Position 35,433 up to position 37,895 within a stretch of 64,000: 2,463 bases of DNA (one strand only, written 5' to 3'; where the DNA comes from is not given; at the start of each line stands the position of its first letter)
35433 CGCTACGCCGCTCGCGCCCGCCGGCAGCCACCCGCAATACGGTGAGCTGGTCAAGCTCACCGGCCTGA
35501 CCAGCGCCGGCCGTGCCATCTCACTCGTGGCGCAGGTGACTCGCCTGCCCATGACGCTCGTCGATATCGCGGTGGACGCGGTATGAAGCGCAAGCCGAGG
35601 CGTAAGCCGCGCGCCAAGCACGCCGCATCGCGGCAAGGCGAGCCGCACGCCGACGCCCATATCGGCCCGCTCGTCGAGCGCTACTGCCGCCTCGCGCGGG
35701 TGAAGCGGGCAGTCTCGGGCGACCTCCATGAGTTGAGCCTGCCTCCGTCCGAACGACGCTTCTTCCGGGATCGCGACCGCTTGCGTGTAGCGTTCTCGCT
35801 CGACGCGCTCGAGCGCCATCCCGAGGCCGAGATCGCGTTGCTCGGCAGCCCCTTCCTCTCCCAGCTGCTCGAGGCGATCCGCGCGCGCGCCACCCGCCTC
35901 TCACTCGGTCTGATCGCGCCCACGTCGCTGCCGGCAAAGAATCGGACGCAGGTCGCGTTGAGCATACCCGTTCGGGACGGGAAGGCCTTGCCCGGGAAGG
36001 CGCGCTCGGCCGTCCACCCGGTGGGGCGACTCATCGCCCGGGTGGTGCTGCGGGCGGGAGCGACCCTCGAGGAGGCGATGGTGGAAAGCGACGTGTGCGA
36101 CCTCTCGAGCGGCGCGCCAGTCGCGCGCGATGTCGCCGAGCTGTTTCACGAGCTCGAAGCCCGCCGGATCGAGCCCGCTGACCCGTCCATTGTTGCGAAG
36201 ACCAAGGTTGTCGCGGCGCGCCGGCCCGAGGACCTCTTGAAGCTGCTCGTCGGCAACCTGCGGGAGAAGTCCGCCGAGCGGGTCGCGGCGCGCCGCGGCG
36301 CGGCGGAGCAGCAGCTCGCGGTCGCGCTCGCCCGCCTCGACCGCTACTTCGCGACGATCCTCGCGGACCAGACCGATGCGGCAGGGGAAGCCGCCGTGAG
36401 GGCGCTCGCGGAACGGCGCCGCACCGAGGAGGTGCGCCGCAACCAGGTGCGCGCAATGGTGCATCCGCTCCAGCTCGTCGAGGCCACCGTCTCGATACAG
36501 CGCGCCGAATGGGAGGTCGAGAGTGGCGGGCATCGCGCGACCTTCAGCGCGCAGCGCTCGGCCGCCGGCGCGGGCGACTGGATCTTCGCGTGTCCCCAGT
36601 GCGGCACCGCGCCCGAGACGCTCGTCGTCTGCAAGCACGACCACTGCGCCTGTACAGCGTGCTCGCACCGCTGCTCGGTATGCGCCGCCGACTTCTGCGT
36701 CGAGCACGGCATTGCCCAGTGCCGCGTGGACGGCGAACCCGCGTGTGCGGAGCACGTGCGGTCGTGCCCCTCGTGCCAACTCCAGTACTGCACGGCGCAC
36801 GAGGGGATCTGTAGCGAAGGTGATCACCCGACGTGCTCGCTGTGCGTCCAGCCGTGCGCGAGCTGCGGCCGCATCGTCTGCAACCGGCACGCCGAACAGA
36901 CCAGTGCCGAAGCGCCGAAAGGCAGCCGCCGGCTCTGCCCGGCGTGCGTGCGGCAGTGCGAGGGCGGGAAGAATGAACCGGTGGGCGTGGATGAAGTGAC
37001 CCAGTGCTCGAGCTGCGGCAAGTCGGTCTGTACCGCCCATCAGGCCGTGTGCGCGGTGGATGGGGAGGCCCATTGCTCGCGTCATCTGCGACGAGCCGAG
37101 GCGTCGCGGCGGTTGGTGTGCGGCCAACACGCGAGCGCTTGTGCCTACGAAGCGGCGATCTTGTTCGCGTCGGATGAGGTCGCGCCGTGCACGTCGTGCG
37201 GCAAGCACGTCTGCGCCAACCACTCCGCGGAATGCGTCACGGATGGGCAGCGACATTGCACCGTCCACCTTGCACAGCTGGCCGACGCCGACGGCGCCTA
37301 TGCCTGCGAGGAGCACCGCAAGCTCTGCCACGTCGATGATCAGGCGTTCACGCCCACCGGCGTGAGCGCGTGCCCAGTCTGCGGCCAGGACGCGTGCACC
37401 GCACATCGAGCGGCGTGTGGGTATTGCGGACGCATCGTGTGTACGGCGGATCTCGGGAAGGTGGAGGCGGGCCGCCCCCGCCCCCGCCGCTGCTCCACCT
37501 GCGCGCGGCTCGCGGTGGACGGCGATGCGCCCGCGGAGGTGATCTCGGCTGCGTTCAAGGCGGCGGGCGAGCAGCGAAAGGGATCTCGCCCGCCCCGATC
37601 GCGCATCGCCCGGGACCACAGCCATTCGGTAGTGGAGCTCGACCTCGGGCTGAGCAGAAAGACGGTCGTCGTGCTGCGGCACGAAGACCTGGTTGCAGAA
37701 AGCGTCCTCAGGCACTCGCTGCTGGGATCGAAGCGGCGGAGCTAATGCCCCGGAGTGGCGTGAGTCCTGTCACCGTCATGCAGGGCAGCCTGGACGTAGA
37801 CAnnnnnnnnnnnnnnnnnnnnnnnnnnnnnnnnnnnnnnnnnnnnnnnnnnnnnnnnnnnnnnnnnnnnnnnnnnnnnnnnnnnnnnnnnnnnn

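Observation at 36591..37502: About 45 cysteines in ~300 residues, arranged as 6-7 copies of a C-x2-C-x4-C-x2-H unit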

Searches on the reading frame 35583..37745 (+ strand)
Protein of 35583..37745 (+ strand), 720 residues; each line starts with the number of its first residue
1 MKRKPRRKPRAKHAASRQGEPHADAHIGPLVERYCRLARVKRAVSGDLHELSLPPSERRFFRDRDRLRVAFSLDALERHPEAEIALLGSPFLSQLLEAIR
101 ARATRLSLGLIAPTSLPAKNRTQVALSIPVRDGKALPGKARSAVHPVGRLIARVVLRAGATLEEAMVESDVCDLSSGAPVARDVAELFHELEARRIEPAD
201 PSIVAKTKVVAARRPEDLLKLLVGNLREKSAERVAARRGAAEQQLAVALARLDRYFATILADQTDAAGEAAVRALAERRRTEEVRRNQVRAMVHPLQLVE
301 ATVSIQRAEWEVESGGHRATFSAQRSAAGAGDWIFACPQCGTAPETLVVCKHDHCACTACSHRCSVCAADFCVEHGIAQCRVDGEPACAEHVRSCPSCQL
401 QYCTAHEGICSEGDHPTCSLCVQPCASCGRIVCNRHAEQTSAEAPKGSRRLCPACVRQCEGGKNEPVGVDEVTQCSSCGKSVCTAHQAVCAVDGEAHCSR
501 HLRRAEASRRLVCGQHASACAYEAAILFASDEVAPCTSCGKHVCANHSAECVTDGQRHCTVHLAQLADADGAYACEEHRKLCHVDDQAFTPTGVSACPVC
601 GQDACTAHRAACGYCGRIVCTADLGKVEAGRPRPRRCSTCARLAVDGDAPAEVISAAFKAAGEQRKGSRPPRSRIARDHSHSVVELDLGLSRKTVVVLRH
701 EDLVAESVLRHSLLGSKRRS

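Call 4: search_protein_families(library=pfam, proteins=[window:35583-37745:+], max_evalue=1)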
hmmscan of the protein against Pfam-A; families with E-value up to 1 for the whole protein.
window:35583-37745:+ (720 aa): 0 families

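Call 5: search_protein_families(library=ncbifam, proteins=[window:35583-37745:+], max_evalue=1)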
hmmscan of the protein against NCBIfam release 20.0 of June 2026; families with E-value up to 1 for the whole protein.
window:35583-37745:+ (720 aa): 0 families

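Call 6: search_protein_families(library=padloc, proteins=[window:35583-37745:+], max_evalue=1)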
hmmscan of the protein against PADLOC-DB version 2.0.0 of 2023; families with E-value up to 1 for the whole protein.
window:35583-37745:+ (720 aa): 0 families

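Call 7: find_homologous_proteins(query=window:35583-37745:+)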
Query window:35583-37745:+ (720 aa): 414 proteins with E <= 0.001 among 8000 candidates; the best 120 are listed.
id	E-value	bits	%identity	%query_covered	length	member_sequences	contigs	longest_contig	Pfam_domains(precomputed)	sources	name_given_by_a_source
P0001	0.0e+0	1480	93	100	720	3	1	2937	-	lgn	-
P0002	0.0e+0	1470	93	100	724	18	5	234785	-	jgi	-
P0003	0.0e+0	1456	92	100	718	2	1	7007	-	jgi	jgi:hypothetical protein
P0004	0.0e+0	1430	90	100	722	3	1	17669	-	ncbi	-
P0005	0.0e+0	1411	89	100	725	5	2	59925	-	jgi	jgi:hypothetical protein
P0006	0.0e+0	1395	89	100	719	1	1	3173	-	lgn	-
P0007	0.0e+0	1388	88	100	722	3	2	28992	-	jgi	jgi:hypothetical protein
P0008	0.0e+0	1375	87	100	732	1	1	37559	-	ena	-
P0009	0.0e+0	1302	84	100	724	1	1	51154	-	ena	-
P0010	0.0e+0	1186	76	97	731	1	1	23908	-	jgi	jgi:hypothetical protein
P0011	0.0e+0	1161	75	100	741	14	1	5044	-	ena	-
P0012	0.0e+0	1159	83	79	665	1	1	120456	-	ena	-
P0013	0.0e+0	1147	73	100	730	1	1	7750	-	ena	-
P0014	0.0e+0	1134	82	77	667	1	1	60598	-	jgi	jgi:hypothetical protein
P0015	0.0e+0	1130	74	100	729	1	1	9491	-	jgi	jgi:hypothetical protein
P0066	3.7e-264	897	61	97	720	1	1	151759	-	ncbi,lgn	-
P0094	8.6e-251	853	63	78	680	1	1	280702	-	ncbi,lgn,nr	ncbi:MAG TPA: hypothetical protein VM716_10795 [Gemmatimonadales bacterium]|nr:hypothetical protein 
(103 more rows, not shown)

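Call 12: search_solved_structures(query=A1, max_evalue=10, show_alignments=3)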
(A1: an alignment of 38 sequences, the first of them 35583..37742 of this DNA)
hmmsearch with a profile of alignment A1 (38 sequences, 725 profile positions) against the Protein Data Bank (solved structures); distinct sequences matched with E-value up to 10: 1.
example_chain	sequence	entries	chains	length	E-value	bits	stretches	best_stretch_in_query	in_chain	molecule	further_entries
8alz_A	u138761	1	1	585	0.22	13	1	604-643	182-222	Activating signal cointegrator 1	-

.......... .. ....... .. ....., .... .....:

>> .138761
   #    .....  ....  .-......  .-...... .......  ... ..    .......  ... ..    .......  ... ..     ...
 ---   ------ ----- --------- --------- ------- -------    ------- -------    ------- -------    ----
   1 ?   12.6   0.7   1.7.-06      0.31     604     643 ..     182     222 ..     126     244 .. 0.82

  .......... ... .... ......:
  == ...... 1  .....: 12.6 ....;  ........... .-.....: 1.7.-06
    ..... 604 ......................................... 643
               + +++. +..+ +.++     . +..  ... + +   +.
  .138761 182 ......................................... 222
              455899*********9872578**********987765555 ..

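Call 14: find_encoding_contigs(protein=P0094, flank=10000, max_places=2)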
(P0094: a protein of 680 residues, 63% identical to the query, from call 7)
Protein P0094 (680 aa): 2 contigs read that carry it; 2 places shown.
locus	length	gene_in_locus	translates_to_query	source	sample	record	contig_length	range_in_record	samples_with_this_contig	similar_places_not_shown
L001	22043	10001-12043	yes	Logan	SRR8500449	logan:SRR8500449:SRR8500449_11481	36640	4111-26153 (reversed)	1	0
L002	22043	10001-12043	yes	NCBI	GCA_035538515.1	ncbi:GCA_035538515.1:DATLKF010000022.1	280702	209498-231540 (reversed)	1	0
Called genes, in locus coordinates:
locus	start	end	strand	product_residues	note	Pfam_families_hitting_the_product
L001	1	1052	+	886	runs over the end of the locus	PF19313:DUF5916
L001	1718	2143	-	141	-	-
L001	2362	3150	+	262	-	PF01738:DLH, PF12146:Hydrolase_4 (faint), PF08840:BAAT_C (faint), PF00326:Peptidase_S9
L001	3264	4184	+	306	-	PF00480:ROK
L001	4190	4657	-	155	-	PF00293:NUDIX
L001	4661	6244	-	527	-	PF00753:Lactamase_B (weak), PF12706:Lactamase_B_2 (weak)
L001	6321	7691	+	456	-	PF22039:HUTI_composite_bact (faint), PF01979:Amidohydro_1, PF07969:Amidohydro_3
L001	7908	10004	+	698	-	PF04851:ResIII, PF00176:SNF2-rel_dom, PF00270:DEAD (weak), PF00271:Helicase_C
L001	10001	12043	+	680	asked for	-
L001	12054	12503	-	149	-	PF13098:Thioredoxin_2, PF14559:TPR_19 (faint), PF13174:TPR_6 (faint)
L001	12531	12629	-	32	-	-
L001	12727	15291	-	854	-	PF06452:CBM9_1, PF19313:DUF5916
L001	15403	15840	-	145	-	PF07883:Cupin_2, PF02311:AraC_binding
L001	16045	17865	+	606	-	PF17899:Peptidase_M61_N, PF05299:Peptidase_M61, PF13180:PDZ_2, PF17820:PDZ_6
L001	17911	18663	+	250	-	PF03932:CutC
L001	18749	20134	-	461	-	PF01408:GFO_IDH_MocA, PF21252:Glyco_hydro_109_C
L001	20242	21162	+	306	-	PF00483:NTP_transferase (weak), PF12804:NTP_transf_3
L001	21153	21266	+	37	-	-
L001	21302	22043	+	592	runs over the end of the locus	PF00474:SSF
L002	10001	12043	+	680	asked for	-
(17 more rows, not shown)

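Call 15: find_encoding_contigs(protein=P0066, flank=10000, max_places=2)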
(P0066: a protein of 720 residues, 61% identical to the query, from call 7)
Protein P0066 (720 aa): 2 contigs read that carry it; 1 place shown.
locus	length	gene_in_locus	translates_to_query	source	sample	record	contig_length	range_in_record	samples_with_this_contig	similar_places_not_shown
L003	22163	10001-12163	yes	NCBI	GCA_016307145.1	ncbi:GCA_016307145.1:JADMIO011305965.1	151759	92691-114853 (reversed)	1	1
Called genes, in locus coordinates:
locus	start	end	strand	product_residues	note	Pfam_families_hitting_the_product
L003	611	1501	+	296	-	PF23678:YqhI, PF01738:DLH, PF02129:Peptidase_S15 (faint), PF08840:BAAT_C (weak)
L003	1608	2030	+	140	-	-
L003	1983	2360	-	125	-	PF00072:Response_reg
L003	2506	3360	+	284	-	PF02353:CMAS, PF13489:Methyltransf_23, PF08241:Methyltransf_11, PF08242:Methyltransf_12, PF13649:Methyltransf_25, PF13847:Methyltransf_31 (weak)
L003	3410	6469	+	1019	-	PF00930:DPPIV_N (faint), PF26550:Tricorn_2nd, PF26549:Tricorn_N, PF07676:PD40 (weak), PF26549:Tricorn_N (weak)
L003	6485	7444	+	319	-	PF13483:Lactamase_B_3, PF12706:Lactamase_B_2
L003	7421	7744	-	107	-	-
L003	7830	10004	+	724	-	PF00176:SNF2-rel_dom, PF00270:DEAD (faint), PF04851:ResIII, PF00271:Helicase_C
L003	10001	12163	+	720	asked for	-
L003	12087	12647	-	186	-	PF00072:Response_reg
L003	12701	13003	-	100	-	-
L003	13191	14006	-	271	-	PF02673:BacA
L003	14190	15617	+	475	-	PF00072:Response_reg, PF00990:GGDEF, PF00072:Response_reg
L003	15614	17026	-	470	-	PF02369:Big_1 (faint), PF26198:Ig_SMCHD1_6th (faint)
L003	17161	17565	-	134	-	PF11141:DUF2914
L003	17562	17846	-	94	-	-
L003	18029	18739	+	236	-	PF04338:DUF481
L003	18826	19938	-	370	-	PF01594:AI-2E_transport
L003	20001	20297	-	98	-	-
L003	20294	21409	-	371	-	PF02012:BNR (faint), PF15899:BNR_6 (faint), PF15902:Sortilin-Vps10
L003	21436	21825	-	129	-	PF13205:Big_5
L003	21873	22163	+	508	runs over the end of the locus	PF04675:DNA_ligase_A_N, PF01068:DNA_ligase_A_M, PF04679:DNA_ligase_A_C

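Call 19: predict_structure(alignment_id=A1)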
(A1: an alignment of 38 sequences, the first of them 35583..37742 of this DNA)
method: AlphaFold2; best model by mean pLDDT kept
length: 720 residues; sequences in the alignment: 38
mean_pLDDT: 66.0   pTM: 0.41
mean pLDDT of the five models: 66.0, 65.9, 62.4, 59.0, 55.3
residues with pLDDT >= 90: 118; 70-90: 242; 50-70: 142; < 50: 218
segments of 3 or more residues with pLDDT < 50: 1-7, 9-46, 52-54, 56-62, 71-74, 84-123, 142-232, 289-305, 715-720
pLDDT, mean of each block of 10 residues (from residue 1): 38 30 35 41 49 45 52 50 39 35 29 31 53 61 37 24 22 25 35 32 35 35 40 58 80 91 88 87 66 36 51 66 59 58 64 60 72 64 80 85 86 83 88 86 79 87 79 89 88 90 89 91 87 92 92 93 92 92 94 91 92 89 75 78 68 85 64 83 82 84 87 51
secondary structure, 60 per line:
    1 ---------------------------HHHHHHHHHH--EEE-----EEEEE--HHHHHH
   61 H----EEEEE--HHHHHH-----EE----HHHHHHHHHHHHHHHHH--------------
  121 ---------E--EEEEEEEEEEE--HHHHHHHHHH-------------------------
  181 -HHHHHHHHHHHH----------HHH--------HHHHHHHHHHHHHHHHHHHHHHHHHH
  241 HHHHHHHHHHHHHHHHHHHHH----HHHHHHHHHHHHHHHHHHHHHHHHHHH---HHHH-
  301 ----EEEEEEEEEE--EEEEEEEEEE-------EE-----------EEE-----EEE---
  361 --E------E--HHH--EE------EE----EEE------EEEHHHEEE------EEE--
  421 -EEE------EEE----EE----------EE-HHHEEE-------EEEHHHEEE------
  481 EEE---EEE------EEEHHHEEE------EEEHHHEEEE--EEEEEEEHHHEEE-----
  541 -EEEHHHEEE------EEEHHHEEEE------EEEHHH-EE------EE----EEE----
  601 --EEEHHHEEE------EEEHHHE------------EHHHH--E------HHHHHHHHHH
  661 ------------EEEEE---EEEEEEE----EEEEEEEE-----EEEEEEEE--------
elements in order (helices of 4 or more, strands of 3 or more residues): H28-37 E40-42 E48-52 H55-61 E66-70 H73-78 H90-106 E133-143 H146-155 H182-193 H215-261 H266-292 H296-299 E305-314 E317-326 E347-349 E355-357 E392-394 E401-403 E407-409 E416-418 E422-424 E431-433 E456-458 E466-468 E472-474 E481-483 E487-489 E496-498 E502-504 E511-513 E517-520 E523-529 E533-535 E542-544 E548-550 E557-559 E563-566 E573-575 E594-596 E603-605 E609-611 E618-620 H638-641 H651-660 E673-677 E681-687 E692-699 E705-712

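Call 22: search_protein_representatives(alignment_id=A1)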
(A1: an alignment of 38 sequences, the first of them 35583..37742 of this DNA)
Query: 38 sequences, 725 profile positions. Proteins with E-value up to 0.001 (for the whole library): 339; up to 1e-10: 213; up to 1e-30: 101. The best 150 are listed.
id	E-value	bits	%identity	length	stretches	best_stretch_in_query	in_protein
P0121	1.7e-271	919.2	-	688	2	364-723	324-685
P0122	2.6e-243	826.1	-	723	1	25-725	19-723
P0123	8.2e-221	751.7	-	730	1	30-723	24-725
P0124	1.2e-220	751.2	-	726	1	25-722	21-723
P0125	5.6e-198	676.2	-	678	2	10-549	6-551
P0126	1.7e-187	641.6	-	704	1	31-725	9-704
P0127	7.4e-173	593.2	-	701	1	31-723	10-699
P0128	3.2e-172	591.1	-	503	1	232-723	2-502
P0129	1.4e-162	559.2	-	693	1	37-723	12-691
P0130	1.5e-161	555.8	-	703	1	26-721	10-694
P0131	2.1e-139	482.6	-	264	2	213-401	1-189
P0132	4.5e-129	448.4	-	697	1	66-719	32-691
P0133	1.6e-115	403.6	-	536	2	251-518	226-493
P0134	6.3e-111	388.4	-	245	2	43-207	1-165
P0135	8.1e-109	381.5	-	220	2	342-481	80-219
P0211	1.5e-32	129.3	-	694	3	44-452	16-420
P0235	1.0e-24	103.4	-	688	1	257-711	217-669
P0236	1.3e-24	103.1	-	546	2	55-450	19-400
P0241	2.2e-23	99.0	-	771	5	58-451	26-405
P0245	5.9e-23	97.6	-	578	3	32-444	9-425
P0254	1.6e-20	89.6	-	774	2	57-517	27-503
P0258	8.1e-20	87.2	-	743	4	188-451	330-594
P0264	9.9e-19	83.7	-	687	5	249-451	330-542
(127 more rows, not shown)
